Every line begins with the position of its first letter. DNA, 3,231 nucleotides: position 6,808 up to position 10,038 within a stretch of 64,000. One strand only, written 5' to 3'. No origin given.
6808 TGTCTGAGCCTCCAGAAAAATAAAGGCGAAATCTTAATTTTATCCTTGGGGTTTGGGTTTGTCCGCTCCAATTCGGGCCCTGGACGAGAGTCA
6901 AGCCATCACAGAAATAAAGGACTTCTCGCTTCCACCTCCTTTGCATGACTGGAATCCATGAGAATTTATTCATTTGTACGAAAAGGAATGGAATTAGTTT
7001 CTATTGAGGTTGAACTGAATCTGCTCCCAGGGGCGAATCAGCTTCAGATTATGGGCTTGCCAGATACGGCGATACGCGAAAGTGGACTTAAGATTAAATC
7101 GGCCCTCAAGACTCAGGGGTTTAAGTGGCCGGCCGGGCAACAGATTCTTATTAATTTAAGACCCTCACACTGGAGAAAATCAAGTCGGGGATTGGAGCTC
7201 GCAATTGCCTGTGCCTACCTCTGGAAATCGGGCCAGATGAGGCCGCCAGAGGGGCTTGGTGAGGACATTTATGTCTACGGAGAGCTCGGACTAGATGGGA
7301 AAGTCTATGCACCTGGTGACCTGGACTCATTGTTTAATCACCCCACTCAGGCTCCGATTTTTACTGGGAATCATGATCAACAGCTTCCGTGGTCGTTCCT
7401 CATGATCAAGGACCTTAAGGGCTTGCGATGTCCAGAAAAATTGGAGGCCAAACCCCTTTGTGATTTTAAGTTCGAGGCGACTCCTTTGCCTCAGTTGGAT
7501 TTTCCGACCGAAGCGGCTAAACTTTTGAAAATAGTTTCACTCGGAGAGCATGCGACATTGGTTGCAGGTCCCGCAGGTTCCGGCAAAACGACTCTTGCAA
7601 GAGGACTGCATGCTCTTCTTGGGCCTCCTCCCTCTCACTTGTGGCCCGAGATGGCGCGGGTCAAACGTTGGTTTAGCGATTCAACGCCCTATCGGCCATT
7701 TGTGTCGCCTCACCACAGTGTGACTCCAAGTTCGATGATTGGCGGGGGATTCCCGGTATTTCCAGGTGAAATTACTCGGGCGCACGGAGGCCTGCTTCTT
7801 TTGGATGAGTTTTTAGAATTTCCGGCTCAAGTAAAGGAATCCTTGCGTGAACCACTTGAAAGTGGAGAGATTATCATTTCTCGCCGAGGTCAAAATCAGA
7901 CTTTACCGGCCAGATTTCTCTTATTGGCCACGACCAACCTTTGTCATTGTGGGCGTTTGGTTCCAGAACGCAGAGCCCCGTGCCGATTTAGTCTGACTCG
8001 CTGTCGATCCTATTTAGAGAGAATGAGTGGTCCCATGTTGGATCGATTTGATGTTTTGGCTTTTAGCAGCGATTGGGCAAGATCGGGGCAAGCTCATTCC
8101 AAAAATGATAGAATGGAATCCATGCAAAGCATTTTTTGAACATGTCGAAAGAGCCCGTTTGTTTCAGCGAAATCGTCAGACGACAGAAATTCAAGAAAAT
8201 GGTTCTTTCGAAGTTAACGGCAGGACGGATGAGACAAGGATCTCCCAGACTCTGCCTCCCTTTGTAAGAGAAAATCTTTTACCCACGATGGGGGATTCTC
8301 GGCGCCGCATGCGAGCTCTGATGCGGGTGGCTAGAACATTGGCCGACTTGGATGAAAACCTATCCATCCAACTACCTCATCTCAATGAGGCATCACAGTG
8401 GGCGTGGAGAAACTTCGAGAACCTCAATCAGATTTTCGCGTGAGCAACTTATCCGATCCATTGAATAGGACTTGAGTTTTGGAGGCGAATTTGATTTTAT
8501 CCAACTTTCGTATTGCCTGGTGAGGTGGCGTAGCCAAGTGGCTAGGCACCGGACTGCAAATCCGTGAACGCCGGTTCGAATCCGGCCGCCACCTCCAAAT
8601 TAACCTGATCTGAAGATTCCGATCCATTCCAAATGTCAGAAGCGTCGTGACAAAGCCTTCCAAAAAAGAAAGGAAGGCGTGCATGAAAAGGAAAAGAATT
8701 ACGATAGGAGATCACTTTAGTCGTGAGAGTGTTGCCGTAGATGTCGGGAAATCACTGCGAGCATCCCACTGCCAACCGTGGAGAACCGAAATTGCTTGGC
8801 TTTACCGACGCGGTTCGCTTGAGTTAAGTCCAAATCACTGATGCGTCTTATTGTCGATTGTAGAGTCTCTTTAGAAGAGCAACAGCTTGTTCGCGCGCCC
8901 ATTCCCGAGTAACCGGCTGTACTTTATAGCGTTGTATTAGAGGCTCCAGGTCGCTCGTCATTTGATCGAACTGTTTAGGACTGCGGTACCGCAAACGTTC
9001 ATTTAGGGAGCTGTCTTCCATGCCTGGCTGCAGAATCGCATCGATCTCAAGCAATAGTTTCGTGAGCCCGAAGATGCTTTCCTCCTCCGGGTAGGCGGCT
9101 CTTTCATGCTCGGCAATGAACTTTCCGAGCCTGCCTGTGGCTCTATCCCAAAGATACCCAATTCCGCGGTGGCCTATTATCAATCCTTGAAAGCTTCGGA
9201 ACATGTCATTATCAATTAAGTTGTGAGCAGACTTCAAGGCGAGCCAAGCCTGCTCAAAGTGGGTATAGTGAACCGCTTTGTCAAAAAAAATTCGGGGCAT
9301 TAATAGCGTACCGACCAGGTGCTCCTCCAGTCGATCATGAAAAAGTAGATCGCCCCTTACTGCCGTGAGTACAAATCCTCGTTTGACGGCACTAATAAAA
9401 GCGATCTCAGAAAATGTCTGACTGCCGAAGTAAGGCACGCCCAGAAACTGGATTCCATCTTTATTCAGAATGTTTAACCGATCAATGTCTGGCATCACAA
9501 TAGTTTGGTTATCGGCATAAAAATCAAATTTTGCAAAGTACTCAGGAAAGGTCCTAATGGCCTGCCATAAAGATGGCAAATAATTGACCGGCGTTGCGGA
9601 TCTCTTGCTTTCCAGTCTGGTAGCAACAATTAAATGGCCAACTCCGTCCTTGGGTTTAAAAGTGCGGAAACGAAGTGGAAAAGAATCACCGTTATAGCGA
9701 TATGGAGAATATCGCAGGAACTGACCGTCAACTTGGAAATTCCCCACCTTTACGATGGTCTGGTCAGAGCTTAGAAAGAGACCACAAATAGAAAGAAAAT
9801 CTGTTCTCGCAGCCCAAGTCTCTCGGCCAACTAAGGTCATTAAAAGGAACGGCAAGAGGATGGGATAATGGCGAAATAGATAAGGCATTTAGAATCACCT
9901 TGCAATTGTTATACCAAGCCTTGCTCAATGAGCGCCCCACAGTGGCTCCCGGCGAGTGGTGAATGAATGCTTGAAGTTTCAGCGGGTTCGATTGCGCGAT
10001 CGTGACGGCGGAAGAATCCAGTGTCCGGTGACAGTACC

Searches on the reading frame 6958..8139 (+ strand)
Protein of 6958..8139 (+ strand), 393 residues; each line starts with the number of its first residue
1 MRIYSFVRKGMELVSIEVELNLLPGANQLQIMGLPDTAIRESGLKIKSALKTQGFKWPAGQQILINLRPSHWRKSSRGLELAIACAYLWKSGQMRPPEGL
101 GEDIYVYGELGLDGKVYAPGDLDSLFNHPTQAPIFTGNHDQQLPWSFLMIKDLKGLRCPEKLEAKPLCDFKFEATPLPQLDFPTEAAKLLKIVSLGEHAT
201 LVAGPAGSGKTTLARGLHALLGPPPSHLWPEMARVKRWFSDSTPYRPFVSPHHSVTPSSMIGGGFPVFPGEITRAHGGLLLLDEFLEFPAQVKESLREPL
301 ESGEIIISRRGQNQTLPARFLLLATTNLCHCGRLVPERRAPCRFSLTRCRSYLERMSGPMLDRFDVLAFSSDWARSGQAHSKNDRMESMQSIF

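Call 7: search_protein_families(library=pfam, proteins=[window:6958-8139:+], max_evalue=0.01)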
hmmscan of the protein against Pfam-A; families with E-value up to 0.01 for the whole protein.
window:6958-8139:+ (393 aa): 8 families
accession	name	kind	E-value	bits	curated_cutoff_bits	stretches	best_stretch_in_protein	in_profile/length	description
PF01078.27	Mg_chelatase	-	1e-53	182.3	20.3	1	184-367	9-196/207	Magnesium chelatase, subunit ChlI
PF13541.12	ChlI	-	3e-20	72.8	27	1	18-116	1-94/121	Subunit ChlI of Mg-chelatase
PF00158.32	Sigma54_activat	-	2.3e-07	31.1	20.2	1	270-327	87-142/168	Sigma-54 interaction domain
PF00493.29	MCM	-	1.3e-06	28.2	23.3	1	266-372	111-206/224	MCM P-loop domain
PF07728.20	AAA_5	-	0.00024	21.6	22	1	201-328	3-123/139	AAA domain (dynein-related subfamily)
PF05729.18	NACHT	-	0.00025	21.3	26.7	0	200-220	3-23/167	NACHT domain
PF13191.12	AAA_16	-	0.00027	21.9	32.6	1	188-249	14-70/167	AAA ATPase domain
PF13555.12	AAA_29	-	0.0013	18.9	27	1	197-225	23-50/61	P-loop containing region of AAA domain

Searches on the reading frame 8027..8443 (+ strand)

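Call 7: search_protein_families(library=pfam, proteins=[window:8027-8443:+], max_evalue=0.01)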
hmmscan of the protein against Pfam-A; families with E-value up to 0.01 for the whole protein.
window:8027-8443:+ (138 aa): 1 family
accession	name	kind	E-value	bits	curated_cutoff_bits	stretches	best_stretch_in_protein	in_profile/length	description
PF13335.12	Mg_chelatase_C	-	2.4e-10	41.3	26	1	36-124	7-92/94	Magnesium chelatase, subunit ChlI C-terminal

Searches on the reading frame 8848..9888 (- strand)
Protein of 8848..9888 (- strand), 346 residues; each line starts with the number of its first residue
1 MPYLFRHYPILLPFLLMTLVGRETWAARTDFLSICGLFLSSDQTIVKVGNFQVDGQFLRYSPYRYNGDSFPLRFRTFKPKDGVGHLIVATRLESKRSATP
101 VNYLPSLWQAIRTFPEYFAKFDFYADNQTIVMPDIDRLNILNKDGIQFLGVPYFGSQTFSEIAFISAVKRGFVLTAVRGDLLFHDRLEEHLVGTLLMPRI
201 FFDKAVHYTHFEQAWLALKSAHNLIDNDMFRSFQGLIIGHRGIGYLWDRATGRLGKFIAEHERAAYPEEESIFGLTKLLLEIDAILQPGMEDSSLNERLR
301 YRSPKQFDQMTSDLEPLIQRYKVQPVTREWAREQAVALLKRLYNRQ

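Call 7: search_protein_families(library=pfam, proteins=[window:8848-9888:-], max_evalue=0.01)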
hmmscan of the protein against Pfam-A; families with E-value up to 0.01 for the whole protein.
window:8848-9888:- (346 aa): 0 families

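Call 14: find_encoding_contigs(protein=window:8848-9888:-, flank=10000, max_places=10)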
Protein window:8848-9888:- (346 aa): no gene with exactly this product is on record in the collection.

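Call 19: find_homologous_proteins(query=window:8848-9888:-, max_evalue=0.00001)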
Query window:8848-9888:- (346 aa): 1 proteins with E <= 0.00001 among 2218 candidates.
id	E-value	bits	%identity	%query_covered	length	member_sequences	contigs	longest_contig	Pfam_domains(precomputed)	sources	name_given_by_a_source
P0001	1.0e-233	793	100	100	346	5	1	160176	-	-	-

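Call 20: list_cluster_members(proteins=[window:8848-9888:-, window:21074-22045:+, window:22082-23383:-, window:17537-18694:+, window:16472-17140:-, window:12286-13836:+, window:10656-11054:+, window:19557-20042:+, window:10399-10701:+, window:11880-12326:+])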
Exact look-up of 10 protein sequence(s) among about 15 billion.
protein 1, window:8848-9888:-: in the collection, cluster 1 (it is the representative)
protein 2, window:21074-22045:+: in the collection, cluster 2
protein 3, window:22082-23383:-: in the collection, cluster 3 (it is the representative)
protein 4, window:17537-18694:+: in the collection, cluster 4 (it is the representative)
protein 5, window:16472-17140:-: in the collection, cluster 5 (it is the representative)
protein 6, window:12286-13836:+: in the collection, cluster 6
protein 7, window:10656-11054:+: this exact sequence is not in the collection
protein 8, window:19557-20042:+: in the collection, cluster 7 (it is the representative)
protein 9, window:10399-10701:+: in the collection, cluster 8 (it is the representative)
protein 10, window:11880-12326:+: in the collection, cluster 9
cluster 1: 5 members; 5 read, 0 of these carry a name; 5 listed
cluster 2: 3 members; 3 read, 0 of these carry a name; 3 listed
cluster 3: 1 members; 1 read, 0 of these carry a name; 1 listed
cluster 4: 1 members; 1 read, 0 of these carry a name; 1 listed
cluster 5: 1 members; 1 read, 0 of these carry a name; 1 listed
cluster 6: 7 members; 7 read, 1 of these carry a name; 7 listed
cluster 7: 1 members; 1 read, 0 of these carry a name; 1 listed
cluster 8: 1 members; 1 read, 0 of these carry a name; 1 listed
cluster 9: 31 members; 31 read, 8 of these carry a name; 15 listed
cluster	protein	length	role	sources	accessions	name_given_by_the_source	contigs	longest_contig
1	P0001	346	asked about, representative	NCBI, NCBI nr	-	-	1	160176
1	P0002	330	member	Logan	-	-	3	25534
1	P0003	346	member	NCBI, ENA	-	-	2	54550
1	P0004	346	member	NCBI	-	-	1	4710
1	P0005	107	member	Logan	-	-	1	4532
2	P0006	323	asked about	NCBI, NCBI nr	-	-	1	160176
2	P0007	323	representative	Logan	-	-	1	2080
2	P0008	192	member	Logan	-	-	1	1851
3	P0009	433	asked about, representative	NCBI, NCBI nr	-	-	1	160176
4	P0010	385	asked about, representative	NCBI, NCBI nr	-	-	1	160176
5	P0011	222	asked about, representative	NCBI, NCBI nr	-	-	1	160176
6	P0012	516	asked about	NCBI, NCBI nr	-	-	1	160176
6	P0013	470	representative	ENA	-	-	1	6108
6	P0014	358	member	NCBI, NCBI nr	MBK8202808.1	MAG: IS66 family transposase [Bdellovibrionales bacterium] | IS66 family transposase [Bdellovibrionales bacterium]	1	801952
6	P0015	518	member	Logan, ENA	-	-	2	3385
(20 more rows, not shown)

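Call 21: find_encoding_contigs(protein=P0003, flank=10000, max_places=6)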
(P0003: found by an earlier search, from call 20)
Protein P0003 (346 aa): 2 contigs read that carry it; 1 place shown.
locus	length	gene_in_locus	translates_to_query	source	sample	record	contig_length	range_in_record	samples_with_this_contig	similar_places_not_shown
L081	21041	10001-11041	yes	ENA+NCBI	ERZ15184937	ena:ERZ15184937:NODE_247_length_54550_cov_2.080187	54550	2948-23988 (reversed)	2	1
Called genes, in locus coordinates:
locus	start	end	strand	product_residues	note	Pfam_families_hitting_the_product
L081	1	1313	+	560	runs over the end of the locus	-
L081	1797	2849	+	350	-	PF01595:CNNM, PF00571:CBS (weak)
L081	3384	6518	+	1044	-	PF00873:ACR_tran, PF03176:MMPL (faint), PF02355:SecD_SecF_C (faint)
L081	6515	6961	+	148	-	-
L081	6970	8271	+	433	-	PF02321:OEP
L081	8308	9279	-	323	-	PF01544:CorA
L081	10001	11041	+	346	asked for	-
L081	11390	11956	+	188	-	PF13103:TonB_2, PF03544:TonB_C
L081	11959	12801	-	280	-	-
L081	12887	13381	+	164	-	PF02687:FtsX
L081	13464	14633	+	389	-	PF02417:Chromate_transp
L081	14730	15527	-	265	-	PF01925:TauE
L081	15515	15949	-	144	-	PF20398:DUF6691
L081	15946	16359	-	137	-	PF04143:Sulf_transp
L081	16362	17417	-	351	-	PF00753:Lactamase_B, PF00581:Rhodanese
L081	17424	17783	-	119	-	PF00085:Thioredoxin, PF13728:TraF (weak), PF13098:Thioredoxin_2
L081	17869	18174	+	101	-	PF12840:HTH_20 (weak), PF01022:HTH_5 (weak)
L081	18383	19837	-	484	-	PF13541:ChlI, PF00158:Sigma54_activat (faint), PF01078:Mg_chelatase, PF00493:MCM (weak), PF13335:Mg_chelatase_C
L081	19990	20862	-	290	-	PF02899:Phage_int_SAM_1, PF00589:Phage_integrase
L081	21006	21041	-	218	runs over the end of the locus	-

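Call 22: find_encoding_contigs(protein=P0002, flank=10000, max_places=6)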
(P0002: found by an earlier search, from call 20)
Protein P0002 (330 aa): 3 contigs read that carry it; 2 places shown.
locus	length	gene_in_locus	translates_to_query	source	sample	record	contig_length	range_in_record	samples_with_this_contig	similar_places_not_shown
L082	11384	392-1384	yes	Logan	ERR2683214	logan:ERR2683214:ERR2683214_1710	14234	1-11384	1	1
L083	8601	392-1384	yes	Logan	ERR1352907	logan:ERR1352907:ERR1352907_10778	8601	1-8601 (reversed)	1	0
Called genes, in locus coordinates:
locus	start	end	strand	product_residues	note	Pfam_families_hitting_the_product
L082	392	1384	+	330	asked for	-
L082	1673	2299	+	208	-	PF13103:TonB_2, PF03544:TonB_C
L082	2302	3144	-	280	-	-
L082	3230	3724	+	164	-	PF02687:FtsX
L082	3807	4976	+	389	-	PF02417:Chromate_transp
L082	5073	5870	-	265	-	PF01925:TauE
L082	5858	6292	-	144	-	PF20398:DUF6691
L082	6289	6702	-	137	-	PF04143:Sulf_transp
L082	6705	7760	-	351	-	PF00753:Lactamase_B, PF00581:Rhodanese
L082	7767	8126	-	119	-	PF00085:Thioredoxin, PF13728:TraF (weak), PF13098:Thioredoxin_2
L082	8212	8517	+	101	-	PF12840:HTH_20 (weak), PF01022:HTH_5 (weak)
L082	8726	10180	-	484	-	PF13541:ChlI, PF00158:Sigma54_activat (faint), PF01078:Mg_chelatase, PF00493:MCM (weak), PF13335:Mg_chelatase_C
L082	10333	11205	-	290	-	PF02899:Phage_int_SAM_1, PF00589:Phage_integrase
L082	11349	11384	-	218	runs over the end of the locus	-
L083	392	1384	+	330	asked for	-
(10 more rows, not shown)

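Call 23: find_encoding_contigs(protein=P0004, flank=10000, max_places=6)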
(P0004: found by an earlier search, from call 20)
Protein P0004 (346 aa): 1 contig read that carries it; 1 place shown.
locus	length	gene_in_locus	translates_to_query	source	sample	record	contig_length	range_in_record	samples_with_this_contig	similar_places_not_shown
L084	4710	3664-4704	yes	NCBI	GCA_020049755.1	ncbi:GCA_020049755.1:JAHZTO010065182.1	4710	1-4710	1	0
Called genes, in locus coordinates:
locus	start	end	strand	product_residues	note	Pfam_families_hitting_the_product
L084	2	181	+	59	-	?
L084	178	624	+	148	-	-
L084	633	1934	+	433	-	PF02321:OEP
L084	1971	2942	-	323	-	PF01544:CorA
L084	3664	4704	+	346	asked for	-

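Call 27: find_encoding_contigs(protein=P0007, flank=10000, max_places=6)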
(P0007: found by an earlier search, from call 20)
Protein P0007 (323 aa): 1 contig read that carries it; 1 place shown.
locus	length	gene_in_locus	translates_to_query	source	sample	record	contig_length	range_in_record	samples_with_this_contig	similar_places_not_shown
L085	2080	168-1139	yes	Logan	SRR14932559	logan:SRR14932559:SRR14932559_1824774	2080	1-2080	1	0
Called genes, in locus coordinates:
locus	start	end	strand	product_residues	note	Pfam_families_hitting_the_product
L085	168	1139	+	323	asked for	PF01544:CorA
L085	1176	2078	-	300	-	?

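Call 28: find_encoding_contigs(protein=P0008, flank=10000, max_places=6)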
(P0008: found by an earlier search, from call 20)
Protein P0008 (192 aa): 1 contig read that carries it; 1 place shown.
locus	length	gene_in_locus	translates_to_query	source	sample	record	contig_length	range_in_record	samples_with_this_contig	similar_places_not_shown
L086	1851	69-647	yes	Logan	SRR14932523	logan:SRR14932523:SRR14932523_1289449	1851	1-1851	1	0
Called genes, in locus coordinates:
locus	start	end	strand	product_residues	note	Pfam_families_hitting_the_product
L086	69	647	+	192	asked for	PF01544:CorA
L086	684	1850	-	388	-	?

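Call 29: find_encoding_contigs(protein=P0005, flank=10000, max_places=6)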
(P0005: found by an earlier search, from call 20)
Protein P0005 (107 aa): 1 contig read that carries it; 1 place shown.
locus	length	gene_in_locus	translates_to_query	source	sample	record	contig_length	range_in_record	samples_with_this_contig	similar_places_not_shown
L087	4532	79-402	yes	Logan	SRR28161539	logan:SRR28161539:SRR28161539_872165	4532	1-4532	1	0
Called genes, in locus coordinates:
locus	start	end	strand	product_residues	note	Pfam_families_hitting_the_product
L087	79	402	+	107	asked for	-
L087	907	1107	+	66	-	-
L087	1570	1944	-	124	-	-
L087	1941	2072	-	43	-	-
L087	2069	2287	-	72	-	-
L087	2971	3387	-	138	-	PF07715:Plug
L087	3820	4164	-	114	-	-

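Call 53: search_protein_families(library=ncbifam, proteins=[window:8848-9888:-], max_evalue=0.01)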
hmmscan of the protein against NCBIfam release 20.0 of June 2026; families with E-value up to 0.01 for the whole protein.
window:8848-9888:- (346 aa): 0 families

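Call 80: search_protein_families(library=padloc, proteins=[window:8848-9888:-], max_evalue=0.01)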
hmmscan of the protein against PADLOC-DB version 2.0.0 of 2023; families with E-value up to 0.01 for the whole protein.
window:8848-9888:- (346 aa): 0 families
